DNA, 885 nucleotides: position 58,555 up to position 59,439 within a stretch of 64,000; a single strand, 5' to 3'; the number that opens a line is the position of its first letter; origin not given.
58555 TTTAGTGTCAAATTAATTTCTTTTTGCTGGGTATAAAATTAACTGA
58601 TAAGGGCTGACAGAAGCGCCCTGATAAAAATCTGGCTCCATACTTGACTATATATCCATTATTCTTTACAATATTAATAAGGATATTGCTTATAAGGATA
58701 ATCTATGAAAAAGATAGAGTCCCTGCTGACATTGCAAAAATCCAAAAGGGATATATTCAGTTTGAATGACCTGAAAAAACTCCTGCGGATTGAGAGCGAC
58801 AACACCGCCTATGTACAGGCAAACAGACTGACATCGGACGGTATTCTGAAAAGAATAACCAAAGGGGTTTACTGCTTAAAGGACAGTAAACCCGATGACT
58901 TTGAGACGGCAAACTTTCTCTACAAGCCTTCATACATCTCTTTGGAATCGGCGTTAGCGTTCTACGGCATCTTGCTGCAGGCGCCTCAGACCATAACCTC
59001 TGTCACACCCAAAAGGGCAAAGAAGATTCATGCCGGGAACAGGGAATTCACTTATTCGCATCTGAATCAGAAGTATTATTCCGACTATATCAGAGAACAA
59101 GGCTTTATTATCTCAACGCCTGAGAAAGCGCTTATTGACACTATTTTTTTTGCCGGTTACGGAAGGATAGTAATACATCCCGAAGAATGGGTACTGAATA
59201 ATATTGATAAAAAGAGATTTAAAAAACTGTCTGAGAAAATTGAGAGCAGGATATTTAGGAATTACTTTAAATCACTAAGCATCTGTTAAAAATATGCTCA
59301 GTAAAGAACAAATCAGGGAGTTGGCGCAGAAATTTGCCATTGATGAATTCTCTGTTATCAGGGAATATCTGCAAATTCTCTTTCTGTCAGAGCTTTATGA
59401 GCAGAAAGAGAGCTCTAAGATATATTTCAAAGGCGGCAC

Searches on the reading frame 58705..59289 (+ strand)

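Call 16: search_protein_families(library=pfam, proteins=[window:58705-59289:+])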
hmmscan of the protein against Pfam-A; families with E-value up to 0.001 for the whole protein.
window:58705-59289:+ (194 aa): 2 families
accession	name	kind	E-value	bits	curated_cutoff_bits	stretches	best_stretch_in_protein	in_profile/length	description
PF13338.12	AbiEi_4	-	3.1e-05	24.4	25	1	7-58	3-48/49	Transcriptional regulator, AbiEi antitoxin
PF09407.15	AbiEi_1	-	9.7e-05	23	22.2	1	71-146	13-92/142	AbiEi antitoxin C-terminal domain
